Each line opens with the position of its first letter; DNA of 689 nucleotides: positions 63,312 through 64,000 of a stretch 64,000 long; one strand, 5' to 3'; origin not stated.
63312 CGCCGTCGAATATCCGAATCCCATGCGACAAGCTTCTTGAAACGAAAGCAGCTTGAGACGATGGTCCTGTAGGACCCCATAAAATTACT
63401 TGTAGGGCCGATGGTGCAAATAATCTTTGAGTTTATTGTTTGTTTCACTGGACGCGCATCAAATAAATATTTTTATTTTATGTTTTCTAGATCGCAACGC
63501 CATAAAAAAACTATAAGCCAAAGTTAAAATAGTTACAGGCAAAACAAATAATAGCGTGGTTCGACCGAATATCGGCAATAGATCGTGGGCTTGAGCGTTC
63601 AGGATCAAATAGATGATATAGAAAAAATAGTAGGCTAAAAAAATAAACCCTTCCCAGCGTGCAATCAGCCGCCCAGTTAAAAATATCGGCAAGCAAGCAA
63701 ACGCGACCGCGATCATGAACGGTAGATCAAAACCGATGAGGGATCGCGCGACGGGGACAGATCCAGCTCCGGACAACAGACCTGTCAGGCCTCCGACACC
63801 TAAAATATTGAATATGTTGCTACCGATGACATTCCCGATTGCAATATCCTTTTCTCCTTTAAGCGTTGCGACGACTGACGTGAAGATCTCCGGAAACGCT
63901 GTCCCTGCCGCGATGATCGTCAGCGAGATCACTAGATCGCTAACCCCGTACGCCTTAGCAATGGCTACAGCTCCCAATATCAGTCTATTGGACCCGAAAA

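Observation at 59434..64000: Low-GC accessory islet inserted directly after the guaA terminator and running past the window end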

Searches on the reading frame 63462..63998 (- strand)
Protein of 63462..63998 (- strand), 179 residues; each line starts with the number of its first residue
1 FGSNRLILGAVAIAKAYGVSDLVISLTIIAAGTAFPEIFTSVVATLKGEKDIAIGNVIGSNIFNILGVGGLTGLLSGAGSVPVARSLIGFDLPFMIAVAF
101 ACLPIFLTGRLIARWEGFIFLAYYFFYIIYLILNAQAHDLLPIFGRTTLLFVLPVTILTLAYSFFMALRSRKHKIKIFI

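Call 9: search_protein_families(library=pfam, proteins=[window:63462-63998:-], max_evalue=0.01)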
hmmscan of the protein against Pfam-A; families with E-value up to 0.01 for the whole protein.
window:63462-63998:- (179 aa): 1 family
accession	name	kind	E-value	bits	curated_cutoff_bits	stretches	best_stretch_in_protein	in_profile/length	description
PF01699.29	Na_Ca_ex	-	3.2e-29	102.3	24.9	1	2-132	16-150/151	Sodium/calcium exchanger protein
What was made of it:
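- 63459..64000 (-): C-terminal part of a Ca2+/Na+ antiporter (CaCA/YrbG-like), cut by the window end; GC 45%. Pfam Na_Ca_ex E = 3.2e-29 (call 9).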

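Call 37: search_protein_families(library=ncbifam, proteins=[window:63462-63998:-], max_evalue=0.01)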
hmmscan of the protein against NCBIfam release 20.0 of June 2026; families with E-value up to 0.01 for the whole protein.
window:63462-63998:- (179 aa): 6 families
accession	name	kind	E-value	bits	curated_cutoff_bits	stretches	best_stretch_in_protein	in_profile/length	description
TIGR00367.1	TIGR00367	hypoth_equivalog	1.4e-32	113.1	179.65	1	3-127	190-312/312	calcium/sodium antiporter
NF008005.0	PRK10734.1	equivalog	2.3e-23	82.9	432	1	5-133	21-318/325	calcium/sodium antiporter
TIGR00927.1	2A1904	subfamily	1.3e-09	36.4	710.1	1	15-135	488-606/1209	K+-dependent Na+/Ca+ exchanger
TIGR00846.1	caca2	superfamily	1.5e-05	24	317.45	1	13-130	254-370/372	calcium/proton exchanger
TIGR00845.1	caca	equivalog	4.2e-05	21.5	679.85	1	16-69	776-831/921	sodium/calcium exchanger 1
TIGR00378.1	cax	equivalog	0.002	17.4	211.15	1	5-126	223-343/349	calcium/proton exchanger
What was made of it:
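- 63459..64000 (-): TIGR00367 model positions 190-312 of 312 are matched (call 37).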

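Call 50: find_homologous_proteins(query=window:63462-63998:-, max_evalue=1e-20)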
Query window:63462-63998:- (179 aa): 4152 proteins with E <= 1e-20 among 5268 candidates; the best 120 are listed.
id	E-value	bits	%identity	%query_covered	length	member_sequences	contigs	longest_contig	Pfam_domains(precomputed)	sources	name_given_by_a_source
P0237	1.7e-63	232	53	98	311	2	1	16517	PF01699.30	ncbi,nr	ncbi:MAG: calcium/sodium antiporter, partial [Bryobacterales bacterium]|nr:calcium/sodium antiporter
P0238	4.9e-62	227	54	95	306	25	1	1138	PF01699.30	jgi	jgi:cation:H+ antiporter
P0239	6.2e-62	227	54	98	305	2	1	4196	PF01699.30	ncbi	ncbi:sodium:calcium antiporter, partial [filamentous cyanobacterium CCP2]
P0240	5.2e-61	224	57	96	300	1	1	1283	PF01699.30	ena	-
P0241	9.8e-61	223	57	96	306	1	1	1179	PF01699.30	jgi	jgi:cation:H+ antiporter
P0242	2.0e-60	222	52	98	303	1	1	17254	PF01699.30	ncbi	-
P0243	4.2e-60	221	58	86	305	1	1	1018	PF01699.30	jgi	jgi:cation:H+ antiporter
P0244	5.8e-60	220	59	85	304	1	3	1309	PF01699.30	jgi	jgi:cation:H+ antiporter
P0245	8.3e-60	220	55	92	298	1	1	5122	PF01699.30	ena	-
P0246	1.2e-59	219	62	86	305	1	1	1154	PF01699.30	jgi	jgi:cation:H+ antiporter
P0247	1.3e-59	219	57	96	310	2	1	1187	PF01699.30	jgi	jgi:cation:H+ antiporter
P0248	5.3e-59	217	54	97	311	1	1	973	PF01699.30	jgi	jgi:cation:H+ antiporter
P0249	7.1e-59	217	54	96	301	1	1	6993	PF01699.30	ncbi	-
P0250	1.0e-58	216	59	97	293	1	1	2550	PF01699.30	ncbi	-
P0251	1.1e-58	216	56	94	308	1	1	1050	PF01699.30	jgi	jgi:cation:H+ antiporter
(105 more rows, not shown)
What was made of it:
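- Tried and rejected: A homologue search with the CaCA part, meant to find the full-length protein, gave nothing above 62% identity (call 50).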
